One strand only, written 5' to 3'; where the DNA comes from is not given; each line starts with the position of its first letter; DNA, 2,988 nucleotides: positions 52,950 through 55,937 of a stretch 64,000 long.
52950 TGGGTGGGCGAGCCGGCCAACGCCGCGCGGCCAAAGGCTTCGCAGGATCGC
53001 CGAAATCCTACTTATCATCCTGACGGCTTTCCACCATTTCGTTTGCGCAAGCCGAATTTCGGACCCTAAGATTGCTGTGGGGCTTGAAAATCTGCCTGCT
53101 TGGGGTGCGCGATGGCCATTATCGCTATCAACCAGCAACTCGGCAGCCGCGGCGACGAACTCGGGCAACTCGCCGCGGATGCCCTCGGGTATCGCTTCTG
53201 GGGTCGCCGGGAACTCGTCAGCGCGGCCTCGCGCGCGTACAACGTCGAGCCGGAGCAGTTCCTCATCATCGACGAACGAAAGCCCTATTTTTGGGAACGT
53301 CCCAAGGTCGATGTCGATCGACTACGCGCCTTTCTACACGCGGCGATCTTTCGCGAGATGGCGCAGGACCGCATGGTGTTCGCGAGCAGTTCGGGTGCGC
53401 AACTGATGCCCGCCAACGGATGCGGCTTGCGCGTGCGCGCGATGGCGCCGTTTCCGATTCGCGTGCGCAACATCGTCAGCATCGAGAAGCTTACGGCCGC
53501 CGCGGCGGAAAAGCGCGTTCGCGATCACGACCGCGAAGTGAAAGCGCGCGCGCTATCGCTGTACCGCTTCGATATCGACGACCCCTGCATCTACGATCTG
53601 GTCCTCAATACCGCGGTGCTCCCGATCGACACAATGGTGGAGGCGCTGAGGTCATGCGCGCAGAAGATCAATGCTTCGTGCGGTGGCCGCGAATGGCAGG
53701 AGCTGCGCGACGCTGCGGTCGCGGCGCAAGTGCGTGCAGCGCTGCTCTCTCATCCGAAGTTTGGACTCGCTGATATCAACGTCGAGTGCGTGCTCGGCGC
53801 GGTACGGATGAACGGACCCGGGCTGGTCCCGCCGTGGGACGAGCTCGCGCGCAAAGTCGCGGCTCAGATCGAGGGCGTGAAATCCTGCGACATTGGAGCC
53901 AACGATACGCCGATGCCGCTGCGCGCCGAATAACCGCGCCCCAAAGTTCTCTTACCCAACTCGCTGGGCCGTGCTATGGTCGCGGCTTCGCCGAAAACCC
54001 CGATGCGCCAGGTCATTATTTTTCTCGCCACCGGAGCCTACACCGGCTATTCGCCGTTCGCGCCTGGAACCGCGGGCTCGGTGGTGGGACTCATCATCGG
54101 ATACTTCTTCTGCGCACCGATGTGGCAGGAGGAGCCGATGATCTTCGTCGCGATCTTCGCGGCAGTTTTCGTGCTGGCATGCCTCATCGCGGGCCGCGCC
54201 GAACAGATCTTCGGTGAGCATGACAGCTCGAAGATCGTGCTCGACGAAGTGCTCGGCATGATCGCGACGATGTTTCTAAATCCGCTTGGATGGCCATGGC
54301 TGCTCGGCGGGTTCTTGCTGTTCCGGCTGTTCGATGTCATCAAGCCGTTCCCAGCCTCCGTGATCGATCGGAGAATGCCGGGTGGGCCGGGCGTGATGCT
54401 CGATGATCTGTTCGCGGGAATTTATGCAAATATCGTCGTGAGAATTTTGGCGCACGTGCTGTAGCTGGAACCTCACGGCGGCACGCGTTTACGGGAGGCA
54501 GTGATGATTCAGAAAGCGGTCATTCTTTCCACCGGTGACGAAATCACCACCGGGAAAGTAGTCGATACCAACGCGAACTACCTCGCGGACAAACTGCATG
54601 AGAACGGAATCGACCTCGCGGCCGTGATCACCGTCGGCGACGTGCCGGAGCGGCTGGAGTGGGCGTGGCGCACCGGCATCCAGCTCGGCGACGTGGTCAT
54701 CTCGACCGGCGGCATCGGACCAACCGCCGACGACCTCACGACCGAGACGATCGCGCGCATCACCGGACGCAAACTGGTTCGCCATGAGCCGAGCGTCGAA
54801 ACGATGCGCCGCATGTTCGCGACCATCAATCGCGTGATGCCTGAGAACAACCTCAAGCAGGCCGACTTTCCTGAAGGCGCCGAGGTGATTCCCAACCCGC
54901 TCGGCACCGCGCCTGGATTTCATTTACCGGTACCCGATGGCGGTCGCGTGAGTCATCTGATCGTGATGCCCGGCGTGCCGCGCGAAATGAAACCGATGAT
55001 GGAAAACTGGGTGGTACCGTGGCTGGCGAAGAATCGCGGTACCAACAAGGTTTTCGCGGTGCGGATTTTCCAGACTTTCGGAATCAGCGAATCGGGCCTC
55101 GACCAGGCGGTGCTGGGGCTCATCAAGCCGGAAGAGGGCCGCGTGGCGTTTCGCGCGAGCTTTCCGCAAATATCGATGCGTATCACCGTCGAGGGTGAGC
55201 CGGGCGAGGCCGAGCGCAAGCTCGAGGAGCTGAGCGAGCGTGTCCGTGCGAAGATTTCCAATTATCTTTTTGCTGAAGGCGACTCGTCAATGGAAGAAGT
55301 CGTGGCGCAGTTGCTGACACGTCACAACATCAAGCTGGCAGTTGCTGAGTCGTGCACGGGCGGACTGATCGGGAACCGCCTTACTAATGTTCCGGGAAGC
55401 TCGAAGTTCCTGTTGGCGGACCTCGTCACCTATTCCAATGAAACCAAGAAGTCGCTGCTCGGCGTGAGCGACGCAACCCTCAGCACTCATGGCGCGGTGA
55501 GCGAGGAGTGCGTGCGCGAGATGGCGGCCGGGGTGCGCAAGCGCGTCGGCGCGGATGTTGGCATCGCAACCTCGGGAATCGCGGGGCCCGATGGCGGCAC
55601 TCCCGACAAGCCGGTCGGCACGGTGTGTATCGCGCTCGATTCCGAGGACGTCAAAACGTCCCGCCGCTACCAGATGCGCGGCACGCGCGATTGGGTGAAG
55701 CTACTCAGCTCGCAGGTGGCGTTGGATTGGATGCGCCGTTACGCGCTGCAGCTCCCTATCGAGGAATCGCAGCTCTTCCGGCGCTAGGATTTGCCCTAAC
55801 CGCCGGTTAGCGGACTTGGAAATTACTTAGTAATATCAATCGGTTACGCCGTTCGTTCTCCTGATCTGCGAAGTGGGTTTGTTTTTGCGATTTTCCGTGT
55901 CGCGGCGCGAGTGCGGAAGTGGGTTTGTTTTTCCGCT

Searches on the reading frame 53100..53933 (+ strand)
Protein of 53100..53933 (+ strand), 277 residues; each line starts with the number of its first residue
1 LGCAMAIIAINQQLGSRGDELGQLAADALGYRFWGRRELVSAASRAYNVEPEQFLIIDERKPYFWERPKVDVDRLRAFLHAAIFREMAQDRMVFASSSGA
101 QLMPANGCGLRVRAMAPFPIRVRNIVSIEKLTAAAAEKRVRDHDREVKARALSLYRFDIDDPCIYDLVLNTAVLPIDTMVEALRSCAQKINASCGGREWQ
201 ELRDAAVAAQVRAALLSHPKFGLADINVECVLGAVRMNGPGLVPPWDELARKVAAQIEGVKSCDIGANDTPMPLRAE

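Call 11: search_protein_families(library=pfam, proteins=[window:53100-53933:+], max_evalue=0.01)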
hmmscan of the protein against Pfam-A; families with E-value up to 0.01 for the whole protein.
window:53100-53933:+ (277 aa): 2 families
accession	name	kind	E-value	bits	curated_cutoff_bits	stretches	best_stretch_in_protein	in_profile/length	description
PF13189.12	Cytidylate_kin2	-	1e-22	81.6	28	1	7-171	1-174/176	Cytidylate kinase-like family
PF04972.22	BON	-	0.002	18.8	27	0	204-261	2-59/69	BON domain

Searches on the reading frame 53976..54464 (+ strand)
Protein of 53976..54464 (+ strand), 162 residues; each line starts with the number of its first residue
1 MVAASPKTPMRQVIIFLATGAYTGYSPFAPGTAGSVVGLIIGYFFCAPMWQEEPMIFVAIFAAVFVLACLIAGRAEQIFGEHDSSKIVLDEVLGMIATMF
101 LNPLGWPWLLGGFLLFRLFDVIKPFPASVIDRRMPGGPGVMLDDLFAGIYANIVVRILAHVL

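Call 11: search_protein_families(library=pfam, proteins=[window:53976-54464:+], max_evalue=0.01)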
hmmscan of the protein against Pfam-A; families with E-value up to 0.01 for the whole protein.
window:53976-54464:+ (162 aa): 1 family
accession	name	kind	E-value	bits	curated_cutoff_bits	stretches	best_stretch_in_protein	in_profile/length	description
PF04608.18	PgpA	-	1.1e-39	136.1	28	1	16-158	1-140/141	Phosphatidylglycerophosphatase A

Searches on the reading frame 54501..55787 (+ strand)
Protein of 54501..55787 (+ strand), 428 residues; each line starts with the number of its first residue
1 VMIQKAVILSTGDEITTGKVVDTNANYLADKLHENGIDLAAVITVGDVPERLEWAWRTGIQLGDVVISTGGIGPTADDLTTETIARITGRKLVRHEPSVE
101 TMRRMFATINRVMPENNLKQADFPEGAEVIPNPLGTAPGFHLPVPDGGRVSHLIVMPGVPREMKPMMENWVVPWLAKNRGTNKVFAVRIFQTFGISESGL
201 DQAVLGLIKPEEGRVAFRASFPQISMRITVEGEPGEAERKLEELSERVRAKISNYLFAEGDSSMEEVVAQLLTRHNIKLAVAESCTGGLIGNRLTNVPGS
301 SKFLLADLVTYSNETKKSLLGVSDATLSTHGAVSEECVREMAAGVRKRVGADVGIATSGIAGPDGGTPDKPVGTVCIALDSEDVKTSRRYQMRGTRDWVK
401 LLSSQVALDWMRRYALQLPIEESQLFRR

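Call 10: find_encoding_contigs(protein=window:54501-55787:+, flank=10000, max_places=10)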
Protein window:54501-55787:+ (428 aa): no gene with exactly this product is on record in the collection.

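Call 11: search_protein_families(library=pfam, proteins=[window:54501-55787:+], max_evalue=0.01)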
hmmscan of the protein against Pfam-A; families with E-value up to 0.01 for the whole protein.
window:54501-55787:+ (428 aa): 3 families
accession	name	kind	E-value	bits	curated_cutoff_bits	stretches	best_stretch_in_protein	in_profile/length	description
PF02464.23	CinA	-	5.4e-56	189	23.5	1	262-414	2-154/155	Competence-damaged protein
PF00994.29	MoCF_biosynth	-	3.7e-35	121.2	26.6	1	8-176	2-143/144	Probable molybdopterin binding domain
PF18146.6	CinA_KH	-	3e-10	40.5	27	1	188-258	2-73/73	Damage-inducible protein CinA KH domain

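Call 12: find_related_loci(query=window:54501-55787:+, collection=genome_contigs, flank=10000)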
Query window:54501-55787:+ (428 aa) in genome_contigs; peptide patterns used: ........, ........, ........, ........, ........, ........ (x = any residue, [..] = any of these).
521 stretches matched a pattern; 478 encode a relative of the query (tblastn E <= 1e-3); the best 80 are kept; 80 distinct loci.
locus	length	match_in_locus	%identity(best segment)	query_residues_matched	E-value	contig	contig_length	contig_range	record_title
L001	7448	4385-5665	96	2-428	0e+0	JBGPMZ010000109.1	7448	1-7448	MAG: Candidatus Binataceae bacterium isolate OBJ_0618_7090110_226 k141_1126776_length_7448_cov_16.0025, whole genome sho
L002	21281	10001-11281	94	2-428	0e+0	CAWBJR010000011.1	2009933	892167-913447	MAG: uncultured delta proteobacterium isolate MFD05512.bin.2.16 genome assembly, contig: contig_3745, whole genome shotg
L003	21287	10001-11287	93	2-428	0e+0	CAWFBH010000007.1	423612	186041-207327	MAG: uncultured delta proteobacterium isolate MFD02248.bin.2.83 genome assembly, contig: contig_3584, whole genome shotg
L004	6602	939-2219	93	2-428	0e+0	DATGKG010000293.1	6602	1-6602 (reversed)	MAG TPA_asm: Candidatus Binataceae bacterium isolate SMAG_U9853 k141_467249, whole genome shotgun sequence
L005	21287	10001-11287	93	2-428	0e+0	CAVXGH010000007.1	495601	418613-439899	MAG: uncultured delta proteobacterium isolate MFD05512.bin.1.184 genome assembly, contig: contig_29699, whole genome sho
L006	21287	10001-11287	91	2-428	0e+0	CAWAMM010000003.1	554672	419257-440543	MAG: uncultured delta proteobacterium isolate MFD01716.bin.1.24 genome assembly, contig: contig_31761, whole genome shot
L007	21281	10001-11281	84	2-428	0e+0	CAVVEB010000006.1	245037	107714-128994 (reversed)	MAG: uncultured delta proteobacterium isolate MFD02248.bin.2.125 genome assembly, contig: contig_39783, whole genome sho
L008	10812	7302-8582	81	2-428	0e+0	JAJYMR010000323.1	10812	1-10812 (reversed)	MAG: Deltaproteobacteria bacterium isolate DBS2-4.bin15 NODE_11176_length_10812_cov_2.07918, whole genome shotgun sequen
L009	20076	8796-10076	79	2-428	0e+0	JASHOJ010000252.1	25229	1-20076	MAG: Candidatus Binataceae bacterium isolate JOPF020 JOPF_NEAR_contig_1063295, whole genome shotgun sequence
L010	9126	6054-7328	80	2-426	0e+0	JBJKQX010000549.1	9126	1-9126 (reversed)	MAG: Candidatus Binataceae bacterium isolate Bin_45 S1Ck127_1861561_flag_1_multi_5.9961_len_9126, whole genome shotgun s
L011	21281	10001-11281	78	2-428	0e+0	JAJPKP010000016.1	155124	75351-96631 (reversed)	MAG: Proteobacteria bacterium isolate Centralia_MAG_89 k107_111299, whole genome shotgun sequence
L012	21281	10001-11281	78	2-428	0e+0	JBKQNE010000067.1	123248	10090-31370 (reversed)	MAG: Candidatus Binataceae bacterium isolate LASAr3G3H3I__bin_44 LASAr3G3H3I_000000074216, whole genome shotgun sequence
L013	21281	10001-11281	79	2-428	0e+0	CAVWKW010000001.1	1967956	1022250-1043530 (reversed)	MAG: uncultured delta proteobacterium isolate MFD04434.bin.1.117 genome assembly, contig: contig_3121, whole genome shot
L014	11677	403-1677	79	2-426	0e+0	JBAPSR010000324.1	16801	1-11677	MAG: Candidatus Binataceae bacterium isolate MFD01145_ilm_asm_bin37 k127_489183, whole genome shotgun sequence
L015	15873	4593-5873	78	2-428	0e+0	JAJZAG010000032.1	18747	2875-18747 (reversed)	MAG: Deltaproteobacteria bacterium isolate FK5.bin86 NODE_3869_length_18747_cov_1.363158, whole genome shotgun sequence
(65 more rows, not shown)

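Call 57: find_encoding_contigs(protein=window:54504-55787:+, flank=3000, max_places=10)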
Protein window:54504-55787:+ (427 aa): 2 contigs read that carry it; 2 places shown.
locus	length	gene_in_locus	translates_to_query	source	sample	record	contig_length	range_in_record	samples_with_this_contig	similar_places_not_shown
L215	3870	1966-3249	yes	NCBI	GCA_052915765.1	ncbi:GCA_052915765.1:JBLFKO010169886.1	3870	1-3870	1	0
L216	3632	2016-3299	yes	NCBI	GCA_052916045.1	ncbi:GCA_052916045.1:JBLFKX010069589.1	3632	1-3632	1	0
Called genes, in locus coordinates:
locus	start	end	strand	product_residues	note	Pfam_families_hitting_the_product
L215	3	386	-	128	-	?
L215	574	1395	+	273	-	PF13189:Cytidylate_kin2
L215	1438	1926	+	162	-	PF04608:PgpA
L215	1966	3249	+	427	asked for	PF00994:MoCF_biosynth, PF18146:CinA_KH, PF02464:CinA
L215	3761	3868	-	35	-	?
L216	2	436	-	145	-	?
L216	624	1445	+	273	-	PF13189:Cytidylate_kin2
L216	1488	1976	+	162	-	PF04608:PgpA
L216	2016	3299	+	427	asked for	PF00994:MoCF_biosynth, PF18146:CinA_KH, PF02464:CinA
